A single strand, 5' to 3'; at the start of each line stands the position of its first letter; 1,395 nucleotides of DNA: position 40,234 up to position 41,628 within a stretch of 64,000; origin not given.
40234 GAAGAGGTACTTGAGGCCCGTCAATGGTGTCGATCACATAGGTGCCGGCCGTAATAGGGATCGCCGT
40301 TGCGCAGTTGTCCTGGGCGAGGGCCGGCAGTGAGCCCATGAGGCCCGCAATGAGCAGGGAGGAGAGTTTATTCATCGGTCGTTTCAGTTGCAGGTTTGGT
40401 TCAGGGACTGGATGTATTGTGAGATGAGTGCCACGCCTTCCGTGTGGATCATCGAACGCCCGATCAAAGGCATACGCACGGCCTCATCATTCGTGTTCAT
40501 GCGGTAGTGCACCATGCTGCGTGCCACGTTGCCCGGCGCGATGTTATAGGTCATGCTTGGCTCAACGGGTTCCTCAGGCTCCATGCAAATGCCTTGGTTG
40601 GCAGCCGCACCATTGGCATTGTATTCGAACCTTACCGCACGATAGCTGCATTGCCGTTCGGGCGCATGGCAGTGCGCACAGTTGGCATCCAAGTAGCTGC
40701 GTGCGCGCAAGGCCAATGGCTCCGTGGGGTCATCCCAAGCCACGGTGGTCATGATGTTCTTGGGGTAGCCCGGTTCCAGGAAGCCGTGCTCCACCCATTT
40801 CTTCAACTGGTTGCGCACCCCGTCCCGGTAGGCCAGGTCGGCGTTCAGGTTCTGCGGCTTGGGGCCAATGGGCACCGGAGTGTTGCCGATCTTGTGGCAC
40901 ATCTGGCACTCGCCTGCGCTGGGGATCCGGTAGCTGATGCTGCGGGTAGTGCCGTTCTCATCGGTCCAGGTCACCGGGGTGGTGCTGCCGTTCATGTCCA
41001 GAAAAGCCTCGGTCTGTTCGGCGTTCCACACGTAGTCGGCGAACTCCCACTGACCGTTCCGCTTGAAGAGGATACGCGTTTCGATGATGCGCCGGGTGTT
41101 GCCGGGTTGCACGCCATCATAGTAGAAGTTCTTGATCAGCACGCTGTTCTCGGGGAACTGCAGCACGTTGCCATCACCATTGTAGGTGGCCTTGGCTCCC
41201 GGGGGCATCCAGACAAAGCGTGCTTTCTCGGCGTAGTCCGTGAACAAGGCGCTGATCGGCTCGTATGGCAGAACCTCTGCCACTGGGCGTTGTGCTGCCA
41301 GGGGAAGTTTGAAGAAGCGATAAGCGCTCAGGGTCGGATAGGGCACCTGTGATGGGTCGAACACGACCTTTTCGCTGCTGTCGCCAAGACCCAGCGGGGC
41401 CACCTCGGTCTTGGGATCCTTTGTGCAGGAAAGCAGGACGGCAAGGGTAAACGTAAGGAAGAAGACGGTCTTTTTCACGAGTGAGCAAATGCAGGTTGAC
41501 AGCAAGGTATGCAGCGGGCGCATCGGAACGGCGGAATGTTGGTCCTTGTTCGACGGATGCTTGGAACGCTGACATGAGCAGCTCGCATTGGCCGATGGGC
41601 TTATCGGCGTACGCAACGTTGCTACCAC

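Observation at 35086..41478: Tandemly duplicated two-gene module: diheme c-type cytochrome lipoprotein + T9SS-secreted FG-GAP/ASPIC-UnbV beta-propeller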

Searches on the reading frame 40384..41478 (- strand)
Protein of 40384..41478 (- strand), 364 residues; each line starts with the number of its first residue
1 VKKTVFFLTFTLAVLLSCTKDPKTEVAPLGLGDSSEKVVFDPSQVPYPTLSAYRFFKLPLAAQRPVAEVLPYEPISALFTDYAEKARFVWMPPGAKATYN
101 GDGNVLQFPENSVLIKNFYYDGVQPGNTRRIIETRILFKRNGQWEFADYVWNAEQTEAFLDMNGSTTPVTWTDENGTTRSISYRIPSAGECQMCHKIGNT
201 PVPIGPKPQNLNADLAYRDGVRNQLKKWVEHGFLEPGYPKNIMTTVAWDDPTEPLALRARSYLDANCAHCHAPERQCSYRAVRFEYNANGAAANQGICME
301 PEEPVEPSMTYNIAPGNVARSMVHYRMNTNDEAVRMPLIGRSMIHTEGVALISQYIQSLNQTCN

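Call 3: search_protein_families(library=pfam, proteins=[window:40384-41478:-], max_evalue=0.01)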
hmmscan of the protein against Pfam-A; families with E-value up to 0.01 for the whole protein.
window:40384-41478:- (364 aa): 1 family
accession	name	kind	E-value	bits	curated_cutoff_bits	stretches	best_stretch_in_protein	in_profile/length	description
PF00034.26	Cytochrom_C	-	0.0063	18.3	21.3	0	190-217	11-39/90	Cytochrome c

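Call 4: search_protein_families(library=ncbifam, proteins=[window:40384-41478:-], max_evalue=0.01)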
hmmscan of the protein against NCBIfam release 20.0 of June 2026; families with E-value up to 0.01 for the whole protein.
window:40384-41478:- (364 aa): 1 family
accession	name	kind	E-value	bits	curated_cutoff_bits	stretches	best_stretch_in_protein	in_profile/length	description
TIGR03806.1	chp_HNE_0200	subfamily_domain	1.8e-87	293.5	313.3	1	48-359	3-314/314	SO2930 family diheme c-type cytochrome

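Call 16: find_homologous_proteins(query=window:40384-41478:-, max_evalue=0.00001)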
Query window:40384-41478:- (364 aa): 4898 proteins with E <= 0.00001 among 7542 candidates; the best 120 are listed.
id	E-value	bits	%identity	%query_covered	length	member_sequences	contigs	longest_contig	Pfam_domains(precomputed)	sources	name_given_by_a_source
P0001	2.9e-231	785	91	100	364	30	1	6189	-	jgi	-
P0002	1.5e-214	730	85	96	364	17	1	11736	-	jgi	jgi:uncharacterized repeat protein (TIGR03806 family)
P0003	3.9e-170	584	67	100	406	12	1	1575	-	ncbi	-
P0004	1.3e-169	582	65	100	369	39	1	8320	-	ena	-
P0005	5.9e-162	557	63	100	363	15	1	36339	-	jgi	-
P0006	2.9e-161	555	66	96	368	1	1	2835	-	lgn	-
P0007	9.9e-158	543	62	100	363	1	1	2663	-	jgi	jgi:uncharacterized repeat protein (TIGR03806 family)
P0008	4.9e-150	518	65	91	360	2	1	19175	-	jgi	jgi:uncharacterized repeat protein (TIGR03806 family)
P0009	2.5e-149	516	65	90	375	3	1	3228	-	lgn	-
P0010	1.0e-148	514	60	99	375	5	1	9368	-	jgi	jgi:uncharacterized repeat protein (TIGR03806 family)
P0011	5.0e-148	511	59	100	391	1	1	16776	-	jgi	jgi:uncharacterized repeat protein (TIGR03806 family)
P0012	6.0e-148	511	60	100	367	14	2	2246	-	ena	-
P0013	4.5e-146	505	62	94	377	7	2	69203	-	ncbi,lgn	-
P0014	3.4e-145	502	64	90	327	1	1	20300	-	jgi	jgi:uncharacterized repeat protein (TIGR03806 family)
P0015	1.8e-144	500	61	96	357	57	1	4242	-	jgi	jgi:uncharacterized repeat protein (TIGR03806 family)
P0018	3.1e-142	492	59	99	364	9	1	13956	-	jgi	jgi:uncharacterized repeat protein (TIGR03806 family)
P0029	2.5e-137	476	57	97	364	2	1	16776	-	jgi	jgi:uncharacterized repeat protein (TIGR03806 family)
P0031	1.1e-136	474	59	95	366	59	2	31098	-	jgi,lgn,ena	jgi:uncharacterized repeat protein (TIGR03806 family)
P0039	2.2e-135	470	55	100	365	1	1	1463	-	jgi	jgi:uncharacterized repeat protein (TIGR03806 family)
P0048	1.0e-131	458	60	91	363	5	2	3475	-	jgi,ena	jgi:uncharacterized repeat protein (TIGR03806 family)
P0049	3.4e-131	456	55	100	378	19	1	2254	-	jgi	jgi:uncharacterized repeat protein (TIGR03806 family)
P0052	8.3e-131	455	54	100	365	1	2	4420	-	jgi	jgi:uncharacterized repeat protein (TIGR03806 family)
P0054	5.3e-130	452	54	100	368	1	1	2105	-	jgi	jgi:uncharacterized repeat protein (TIGR03806 family)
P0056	8.7e-130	451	54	99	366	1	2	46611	-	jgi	jgi:uncharacterized repeat protein (TIGR03806 family)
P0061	2.6e-129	450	53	100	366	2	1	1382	-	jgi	jgi:uncharacterized repeat protein (TIGR03806 family)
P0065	1.0e-128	448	53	99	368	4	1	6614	-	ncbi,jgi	jgi:uncharacterized repeat protein (TIGR03806 family)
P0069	2.1e-128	447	52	100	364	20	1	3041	-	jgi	jgi:uncharacterized repeat protein (TIGR03806 family)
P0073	5.6e-128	445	52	100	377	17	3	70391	-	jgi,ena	jgi:uncharacterized repeat protein (TIGR03806 family)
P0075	7.3e-128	445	53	100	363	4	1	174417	-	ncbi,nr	ncbi:hypothetical protein [Flavobacterium orientale]|nr:hypothetical protein [Flavobacterium orienta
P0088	1.7e-126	441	56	89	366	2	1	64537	-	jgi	jgi:uncharacterized repeat protein (TIGR03806 family)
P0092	3.0e-126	440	53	99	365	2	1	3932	-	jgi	jgi:uncharacterized repeat protein (TIGR03806 family)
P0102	2.9e-125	436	53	96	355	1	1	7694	-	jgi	jgi:uncharacterized repeat protein (TIGR03806 family)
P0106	7.1e-125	435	53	99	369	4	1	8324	-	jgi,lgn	jgi:uncharacterized repeat protein (TIGR03806 family)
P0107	7.6e-125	435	51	100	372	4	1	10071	-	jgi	jgi:uncharacterized repeat protein (TIGR03806 family)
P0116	4.7e-124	432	53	99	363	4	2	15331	-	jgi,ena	jgi:uncharacterized repeat protein (TIGR03806 family)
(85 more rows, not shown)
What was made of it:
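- On TIGR03806 SO2930 family diheme c-type cytochrome: The window proteins are therefore a divergent subfamily that PGAP leaves as 'hypothetical protein' (names in call 16).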

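Call 18: find_related_loci(query=A1, collection=genome_contigs, flank=10000)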
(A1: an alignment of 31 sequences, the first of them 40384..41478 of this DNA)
Query A1 (364 aa) in genome_contigs; peptide patterns used: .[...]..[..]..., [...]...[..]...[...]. (x = any residue, [..] = any of these).
600 stretches matched a pattern (row limit reached: there are more); 597 encode a relative of the query (tblastn E <= 1e-3); the best 80 are kept; 80 distinct loci.
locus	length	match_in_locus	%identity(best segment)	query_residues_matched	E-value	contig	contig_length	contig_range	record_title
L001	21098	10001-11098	60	1-363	1e-150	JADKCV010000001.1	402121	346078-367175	MAG: Flavobacteriales bacterium isolate OdNE_18-Q3-R46-58_MAXAC.100_sub tig00003296-10-4015200, whole genome shotgun seq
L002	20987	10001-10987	63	35-363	2e-146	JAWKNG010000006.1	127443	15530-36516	MAG: Flavobacteriales bacterium isolate AC1.1 AC1.1.fa-6, whole genome shotgun sequence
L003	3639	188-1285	54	1-363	2e-133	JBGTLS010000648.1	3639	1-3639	MAG: Cryomorpha sp. isolate JTS-RE342 k141_7286102, whole genome shotgun sequence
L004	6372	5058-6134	52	5-364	8e-126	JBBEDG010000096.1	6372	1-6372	MAG: Flavobacteriales bacterium isolate LejiaF_58_12 Lejia_F_15744_length_6372_cov_7, whole genome shotgun sequence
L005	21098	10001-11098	50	1-364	8e-126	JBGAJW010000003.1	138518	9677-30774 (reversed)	MAG: Flavobacteriales bacterium isolate MAG_AAO_H125.21 AAOH125-21_opera_contig_530, whole genome shotgun sequence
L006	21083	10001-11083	51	2-363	4e-125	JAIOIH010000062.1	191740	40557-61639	MAG: Flavobacteriales bacterium isolate MAG_25 contig_184178, whole genome shotgun sequence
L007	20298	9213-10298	51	1-360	1e-124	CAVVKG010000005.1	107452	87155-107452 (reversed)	MAG: uncultured Cryomorphaceae bacterium isolate MFD03250.bin.1.119 genome assembly, contig: contig_30156, whole genome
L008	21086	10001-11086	51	1-364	4e-123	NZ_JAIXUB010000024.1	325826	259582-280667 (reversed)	MAG: Flavobacterium sp. isolate D1_MAG_00001 pond_D1_MAG_00001_000000000017, whole genome shotgun sequence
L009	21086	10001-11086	51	1-359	2e-123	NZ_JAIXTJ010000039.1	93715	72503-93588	MAG: Flavobacterium sp. isolate C8_MAG_00036 pond_C8_MAG_00036_000000000045, whole genome shotgun sequence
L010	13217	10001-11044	51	17-363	2e-122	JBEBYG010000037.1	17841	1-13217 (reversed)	MAG: Cryomorpha ignava isolate T2.bin.84 NODE_10938_length_17841_cov_20.164624, whole genome shotgun sequence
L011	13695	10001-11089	51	1-360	2e-122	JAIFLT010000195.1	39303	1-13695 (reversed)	MAG: Flavobacterium sp. isolate bin_227 scaffold_3127, whole genome shotgun sequence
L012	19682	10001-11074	52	1-359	1e-121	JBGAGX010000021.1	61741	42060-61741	MAG: Flavobacteriales bacterium isolate MAG_MBR_H125.12 MBRH125-12_opera_contig_1654, whole genome shotgun sequence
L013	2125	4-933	56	55-364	4e-129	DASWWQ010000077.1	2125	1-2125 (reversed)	MAG TPA_asm: Flavobacteriales bacterium isolate SMAG_U3660 k141_299552, whole genome shotgun sequence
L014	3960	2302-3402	49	5-363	9e-123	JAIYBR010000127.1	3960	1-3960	MAG: Flavobacteriales bacterium isolate E1_MAG_00053 pond_E1_MAG_00053_000000000068, whole genome shotgun sequence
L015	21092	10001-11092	49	2-364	7e-121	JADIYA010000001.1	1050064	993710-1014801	MAG: Flavobacteriales bacterium isolate AalE_18-Q3-R2-46_BAT3C.189 tig00000646-10-10478310, whole genome shotgun sequenc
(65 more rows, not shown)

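Call 26: predict_structure(alignment_id=A1)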
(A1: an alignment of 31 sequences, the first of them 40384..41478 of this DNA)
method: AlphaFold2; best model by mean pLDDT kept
length: 364 residues; sequences in the alignment: 31
mean_pLDDT: 80.6   pTM: 0.81
mean pLDDT of the five models: 80.6, 79.4, 77.8, 76.6, 76.5
residues with pLDDT >= 90: 145; 70-90: 132; 50-70: 55; < 50: 32
segments of 3 or more residues with pLDDT < 50: 18-28, 280-282, 289-300
pLDDT, mean of each block of 10 residues (from residue 1): 72 55 40 73 95 91 90 83 89 95 90 95 91 95 93 95 91 88 86 78 87 91 96 93 89 89 75 57 50 45 61 81 81 63 79 89 58
secondary structure, 60 per line:
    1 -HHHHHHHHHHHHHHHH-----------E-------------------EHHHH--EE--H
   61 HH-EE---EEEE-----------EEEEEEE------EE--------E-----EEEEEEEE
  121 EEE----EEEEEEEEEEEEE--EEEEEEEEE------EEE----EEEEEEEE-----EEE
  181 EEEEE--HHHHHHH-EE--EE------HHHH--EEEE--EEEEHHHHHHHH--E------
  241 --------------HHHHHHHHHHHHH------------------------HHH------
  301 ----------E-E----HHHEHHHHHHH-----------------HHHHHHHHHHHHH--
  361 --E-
elements in order: H2-17 H50-53 E69-72 E84-90 E113-123 E128-140 E143-151 E158-160 E165-172 E178-185 H188-194 H208-211 E214-217 E220-223 H224-231 H255-267 H322-328 H346-358

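Call 29: search_solved_structures(query=A1, max_evalue=1, show_alignments=2)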
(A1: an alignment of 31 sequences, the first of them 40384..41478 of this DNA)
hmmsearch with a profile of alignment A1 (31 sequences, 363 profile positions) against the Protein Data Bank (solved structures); distinct sequences matched with E-value up to 1: 0.
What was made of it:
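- Tried and rejected: Zero hits at E up to 1 (call 29).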

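Call 30: fold_search(model_id=the predicted structure, library=pdb)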
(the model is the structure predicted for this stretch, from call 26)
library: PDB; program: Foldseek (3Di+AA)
matches with E <= 10: 592; with E <= 0.001: 0
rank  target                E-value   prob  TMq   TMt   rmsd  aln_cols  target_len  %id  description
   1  3r9y                  6.6e-02  0.09  0.09  0.17  15.1       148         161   11  Crystal Structure of StWhy2 K67A (form I) (released 2011-09-28)
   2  3n1h                  7.9e-02  0.08  0.09  0.15  14.7       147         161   11  Crystal Structure of StWhy2 (released 2010-08-11)
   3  3he1_A                9.4e-02  0.08  0.08  0.16  13.2       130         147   14  Secreted protein Hcp3 from Pseudomonas aeruginosa. (released 2009-06-16)
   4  8rlt_I                9.4e-02  0.04  0.07  0.12  19.0       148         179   11  TCR in complex with HLA-E*01:03 bound to HBV envelope 371-379 index peptide (released 2024-10-16)
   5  4r8o_A                1.1e-01  0.10  0.11  0.27  11.8       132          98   12  Crystal structure of a DUF3836 family protein (BVU_1206) from Bacteroides vulgatus ATCC 8482 at 2.50 A resolution (released 2014-09-17)
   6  7kmv_D                1.2e-01  0.07  0.08  0.18  12.9       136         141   15  Structure of Malaysian Banana Lectin F84T (released 2021-01-27)
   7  7kmu_B                1.2e-01  0.06  0.08  0.17  13.2       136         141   17  Structure of WT Malaysian Banana Lectin (released 2021-01-27)
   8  7s5o_A                2.0e-01  0.54  0.17  0.36   6.5       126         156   12  Crystal structure of Cytochrome c' beta from Nitrosomonas europaea ATCC 19718 (released 2022-03-30)
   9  3r9z                  2.0e-01  0.07  0.10  0.16  13.8       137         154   10  Crystal Structure of StWhy2 K67A (form II) (released 2011-09-28)
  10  4kop_C                2.1e-01  0.06  0.09  0.17  14.1       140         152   11  Crystal Structure of WHY2 from Arabidopsis thaliana (released 2013-11-13)
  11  4bq6_D                2.3e-01  0.12  0.09  0.21  15.1       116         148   11  Crystal structure of the RGMB-NEO1 complex form 1 (released 2013-06-12)
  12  6a2v_E                2.4e-01  0.07  0.08  0.18  14.5       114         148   14  Crystal structure of Hcp protein (released 2018-09-19)
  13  3he1_B                2.5e-01  0.07  0.08  0.17  13.5       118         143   13  Secreted protein Hcp3 from Pseudomonas aeruginosa. (released 2009-06-16)
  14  7s5o_C                2.7e-01  0.38  0.17  0.35   6.7       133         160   10  Crystal structure of Cytochrome c' beta from Nitrosomonas europaea ATCC 19718 (released 2022-03-30)
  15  4bq6_F                2.7e-01  0.09  0.09  0.21  15.8       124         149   11  Crystal structure of the RGMB-NEO1 complex form 1 (released 2013-06-12)
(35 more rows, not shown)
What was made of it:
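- Tried and rejected: Nothing at E <= 1e-3 (call 30).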

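Call 35: search_dna_similar(query=window:40384-41478:-, collection=plasmids, mode=protein, max_evalue=0.00001, max_rows=30)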
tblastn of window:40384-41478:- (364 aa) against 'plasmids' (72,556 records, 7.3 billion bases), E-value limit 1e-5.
Records with a match: 4; places in all: 4; records where one place covers at least 80% of the query: 2.
Best place of each record, by identity: <60% 4.
By first word of the organism name: Sandaracinus 2; Novosphingobium 1; Pseudoalteromonas 1.
By predicted mobility (MOB-suite, as given by PLSDB): non-mobilizable 4.
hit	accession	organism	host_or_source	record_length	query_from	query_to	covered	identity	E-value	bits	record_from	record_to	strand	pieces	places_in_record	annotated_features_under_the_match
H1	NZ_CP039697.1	Novosphingobium sp. EMRT-2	cell,freshwater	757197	72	364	80%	33.9%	3e-43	167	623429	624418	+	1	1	SO2930 family diheme c-type cytochrome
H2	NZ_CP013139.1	Pseudoalteromonas sp. Bsw20308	seawater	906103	60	362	83%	30.3%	1e-19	98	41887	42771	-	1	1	starch-binding protein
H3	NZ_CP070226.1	Sandaracinus amylolyticus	soil sample,soil sample collection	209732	69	359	80%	28.0%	1e-17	92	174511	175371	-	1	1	hypothetical protein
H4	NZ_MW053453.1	Sandaracinus sp.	-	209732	69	359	80%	28.0%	1e-17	92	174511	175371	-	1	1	hypothetical protein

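Call 37: get_annotated_region(hit=H1, flank=6000)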
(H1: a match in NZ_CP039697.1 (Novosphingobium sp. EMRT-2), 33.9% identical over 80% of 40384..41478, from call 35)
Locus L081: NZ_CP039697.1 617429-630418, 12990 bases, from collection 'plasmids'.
description: Novosphingobium sp. EMRT-2 plasmid pABRDHK22, complete sequence
organism: Novosphingobium sp. EMRT-2 (NCBI taxid 2571749)
taxonomy: Bacteria; Pseudomonadota; Alphaproteobacteria; Sphingomonadales; Sphingomonadaceae; Novosphingobium; Novosphingobium sp. EMRT-2
host: -; source: cell,freshwater; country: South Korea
typing (MOB-suite, as given by PLSDB): non-mobilizable
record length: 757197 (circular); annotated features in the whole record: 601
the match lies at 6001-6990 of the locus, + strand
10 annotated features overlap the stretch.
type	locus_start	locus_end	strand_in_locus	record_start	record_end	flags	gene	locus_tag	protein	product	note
CDS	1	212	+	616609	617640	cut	adhP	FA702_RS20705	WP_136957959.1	alcohol dehydrogenase AdhP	-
CDS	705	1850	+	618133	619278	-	-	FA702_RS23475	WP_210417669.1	TonB-dependent receptor plug domain-containing protein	-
CDS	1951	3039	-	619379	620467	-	-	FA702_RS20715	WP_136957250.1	IS5 family transposase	-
CDS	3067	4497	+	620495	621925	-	-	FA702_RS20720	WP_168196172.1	TonB-dependent receptor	-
CDS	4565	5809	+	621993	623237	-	-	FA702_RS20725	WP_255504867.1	parallel beta-helix domain-containing protein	-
CDS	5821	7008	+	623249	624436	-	-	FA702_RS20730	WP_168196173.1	SO2930 family diheme c-type cytochrome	-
CDS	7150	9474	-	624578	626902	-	-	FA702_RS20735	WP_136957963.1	TonB-dependent receptor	GO:0015891 - siderophore transport [Evidence IEA]; GO:0055085 - transmembrane transport [Evidence IEA]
CDS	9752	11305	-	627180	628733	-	-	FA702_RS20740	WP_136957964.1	aldehyde dehydrogenase family protein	-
CDS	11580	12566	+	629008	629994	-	-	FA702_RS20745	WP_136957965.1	AraC family transcriptional regulator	-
CDS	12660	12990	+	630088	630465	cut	-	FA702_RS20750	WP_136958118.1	metalloregulator ArsR/SmtB family transcription factor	GO:0006355 - regulation of DNA-templated transcription [Evidence IEA]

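Call 38: get_annotated_region(hit=H2, flank=6000)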
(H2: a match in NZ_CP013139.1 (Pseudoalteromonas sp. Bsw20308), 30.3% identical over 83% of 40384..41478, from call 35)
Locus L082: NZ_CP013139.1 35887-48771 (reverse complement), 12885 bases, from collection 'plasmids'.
description: Pseudoalteromonas sp. Bsw20308 plasmid pPBSW1, complete sequence
organism: Pseudoalteromonas sp. Bsw20308 (NCBI taxid 283699)
taxonomy: Bacteria; Pseudomonadota; Gammaproteobacteria; Alteromonadales; Pseudoalteromonadaceae; Pseudoalteromonas; Pseudoalteromonas sp. Bsw20308
host: -; source: seawater; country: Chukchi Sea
typing (MOB-suite, as given by PLSDB): non-mobilizable
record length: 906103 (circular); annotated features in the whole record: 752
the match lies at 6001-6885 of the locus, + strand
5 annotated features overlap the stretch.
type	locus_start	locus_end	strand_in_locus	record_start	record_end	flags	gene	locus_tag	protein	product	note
CDS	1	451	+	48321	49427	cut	-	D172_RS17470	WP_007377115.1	L-dopachrome tautomerase-related protein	-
CDS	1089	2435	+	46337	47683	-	astB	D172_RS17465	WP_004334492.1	N-succinylarginine dihydrolase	GO:0006527 - arginine catabolic process [Evidence IEA]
CDS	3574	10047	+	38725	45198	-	-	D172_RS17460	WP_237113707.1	starch-binding protein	-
CDS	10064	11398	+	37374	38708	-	-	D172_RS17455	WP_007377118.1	DUF1552 domain-containing protein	-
CDS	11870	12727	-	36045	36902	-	-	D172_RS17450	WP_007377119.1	mechanosensitive ion channel domain-containing protein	GO:0055085 - transmembrane transport [Evidence IEA]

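Call 39: get_annotated_region(hit=H3, flank=6000)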
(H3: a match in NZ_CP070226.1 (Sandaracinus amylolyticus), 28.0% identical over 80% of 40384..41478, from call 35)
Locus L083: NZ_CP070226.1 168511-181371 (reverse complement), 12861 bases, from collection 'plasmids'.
description: Sandaracinus amylolyticus strain MSr10575 plasmid pSa001, complete sequence
organism: Sandaracinus amylolyticus (NCBI taxid 927083)
taxonomy: Bacteria; Myxococcota; ; Polyangiales; Sandaracinaceae; Sandaracinus; Sandaracinus amylolyticus
host: -; source: soil sample,soil sample collection; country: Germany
typing (MOB-suite, as given by PLSDB): non-mobilizable
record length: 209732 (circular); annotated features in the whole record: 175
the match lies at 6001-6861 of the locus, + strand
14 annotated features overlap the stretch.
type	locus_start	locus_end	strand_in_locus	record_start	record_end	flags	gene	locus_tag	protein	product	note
CDS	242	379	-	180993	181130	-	-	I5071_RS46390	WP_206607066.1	hypothetical protein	-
CDS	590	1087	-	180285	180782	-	-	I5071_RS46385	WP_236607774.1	SRPBCC domain-containing protein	-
CDS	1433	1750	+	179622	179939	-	-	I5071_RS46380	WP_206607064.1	hypothetical protein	-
CDS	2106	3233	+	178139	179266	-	-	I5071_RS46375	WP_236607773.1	hypothetical protein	-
CDS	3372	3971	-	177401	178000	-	-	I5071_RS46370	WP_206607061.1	response regulator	GO:0000160 - phosphorelay signal transduction system [Evidence IEA]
CDS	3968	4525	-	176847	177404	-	-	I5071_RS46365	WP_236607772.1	sigma-70 family RNA polymerase sigma factor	GO:0006352 - DNA-templated transcription initiation [Evidence IEA]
CDS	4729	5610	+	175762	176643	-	-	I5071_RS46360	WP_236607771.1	helix-turn-helix domain-containing protein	-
CDS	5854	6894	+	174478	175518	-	-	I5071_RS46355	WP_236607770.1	hypothetical protein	-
CDS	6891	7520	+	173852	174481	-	-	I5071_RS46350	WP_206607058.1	diheme cytochrome c-553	-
CDS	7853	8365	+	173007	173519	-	-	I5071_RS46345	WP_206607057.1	hypothetical protein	-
CDS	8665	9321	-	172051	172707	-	-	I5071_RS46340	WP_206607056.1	DJ-1/PfpI family protein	-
CDS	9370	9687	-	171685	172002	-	-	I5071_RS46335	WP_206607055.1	WGR domain-containing protein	-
CDS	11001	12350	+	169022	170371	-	-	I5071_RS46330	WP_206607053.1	winged helix-turn-helix domain-containing protein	-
CDS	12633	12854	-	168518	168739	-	-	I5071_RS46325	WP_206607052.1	hypothetical protein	-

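Call 41: find_homologous_proteins(query=L081:5821-7005:+, max_evalue=0.00001)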
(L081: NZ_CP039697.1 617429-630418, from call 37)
Query L081:5821-7005:+ (395 aa): 3023 proteins with E <= 0.00001 among 8000 candidates; the best 120 are listed.
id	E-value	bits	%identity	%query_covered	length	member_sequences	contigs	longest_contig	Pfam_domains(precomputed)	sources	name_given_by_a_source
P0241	5.2e-266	900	97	100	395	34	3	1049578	-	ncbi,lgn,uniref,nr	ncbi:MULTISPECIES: SO2930 family diheme c-type cytochrome [unclassified Novosphingobium]|uniref:SO29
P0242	4.1e-209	713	77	100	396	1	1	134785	-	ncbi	-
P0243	1.3e-193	662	76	91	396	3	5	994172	-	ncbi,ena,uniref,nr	ncbi:hypothetical protein AQZ52_13945 [Novosphingobium fuchskuhlense]|uniref:Cytochrome c domain-con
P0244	4.3e-191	653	71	100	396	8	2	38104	-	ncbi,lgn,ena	-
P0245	6.0e-151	521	63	96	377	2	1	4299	-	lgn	-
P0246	9.3e-131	455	58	90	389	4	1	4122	-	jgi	jgi:uncharacterized repeat protein (TIGR03806 family)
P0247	7.4e-130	452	58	91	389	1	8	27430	-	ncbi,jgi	jgi:uncharacterized repeat protein (TIGR03806 family)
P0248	1.3e-128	448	57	90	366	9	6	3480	-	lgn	-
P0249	2.4e-128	447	58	90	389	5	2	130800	-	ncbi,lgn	ncbi:hypothetical protein BH10PSE14_BH10PSE14_10940 [soil metagenome]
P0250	7.6e-128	445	57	91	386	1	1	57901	-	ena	-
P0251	1.4e-127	444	57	90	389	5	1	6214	-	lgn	-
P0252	3.0e-127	443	55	94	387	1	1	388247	-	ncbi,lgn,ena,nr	ncbi:MAG TPA: SO2930 family diheme c-type cytochrome [Sphingomonas sp.]|nr:SO2930 family diheme c-ty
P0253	3.1e-127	443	58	90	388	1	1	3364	-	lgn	-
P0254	8.4e-127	442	57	94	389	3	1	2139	-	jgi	jgi:uncharacterized repeat protein (TIGR03806 family)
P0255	1.8e-126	441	56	94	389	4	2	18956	-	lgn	-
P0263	1.5e-124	434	55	91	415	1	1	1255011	-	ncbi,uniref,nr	ncbi:putative repeat protein (TIGR03806 family) [Hephaestia caeni]|uniref:Putative repeat protein (T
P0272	2.5e-123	430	56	94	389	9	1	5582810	-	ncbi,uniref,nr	ncbi:hypothetical protein NDN01_16720 [Sphingomonas sp. QA11]|uniref:SO2930 family diheme c-type cyt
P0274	3.3e-123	430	58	84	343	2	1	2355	-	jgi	jgi:uncharacterized repeat protein (TIGR03806 family)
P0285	5.1e-122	426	55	90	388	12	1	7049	-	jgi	jgi:uncharacterized repeat protein (TIGR03806 family)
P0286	6.4e-122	426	52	96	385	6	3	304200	-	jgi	jgi:uncharacterized repeat protein (TIGR03806 family)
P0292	1.8e-121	424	54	91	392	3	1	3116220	-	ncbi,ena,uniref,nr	ncbi:hypothetical protein F7D01_12950 [Erythrobacter sp. 3-20A1M]|uniref:SO2930 family diheme c-type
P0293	2.1e-121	424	55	91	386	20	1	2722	-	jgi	jgi:uncharacterized repeat protein (TIGR03806 family)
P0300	5.9e-121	422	53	92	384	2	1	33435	-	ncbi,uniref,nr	ncbi:SO2930 family diheme c-type cytochrome [Caulobacter sp. 17J65-9]|uniref:SO2930 family diheme c-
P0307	1.4e-120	421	54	90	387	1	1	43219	-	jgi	jgi:uncharacterized repeat protein (TIGR03806 family)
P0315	5.1e-120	419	53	95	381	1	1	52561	-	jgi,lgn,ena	jgi:uncharacterized repeat protein (TIGR03806 family)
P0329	3.1e-119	417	52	98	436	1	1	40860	-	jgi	jgi:uncharacterized repeat protein (TIGR03806 family)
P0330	4.1e-119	416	52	95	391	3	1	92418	-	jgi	jgi:uncharacterized repeat protein (TIGR03806 family)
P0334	1.5e-118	415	56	90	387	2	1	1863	-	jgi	jgi:uncharacterized repeat protein (TIGR03806 family)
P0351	1.7e-117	411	53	94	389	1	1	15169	-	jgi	jgi:uncharacterized repeat protein (TIGR03806 family)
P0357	1.0e-116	408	51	97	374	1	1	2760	PF07635.17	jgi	jgi:uncharacterized repeat protein (TIGR03806 family)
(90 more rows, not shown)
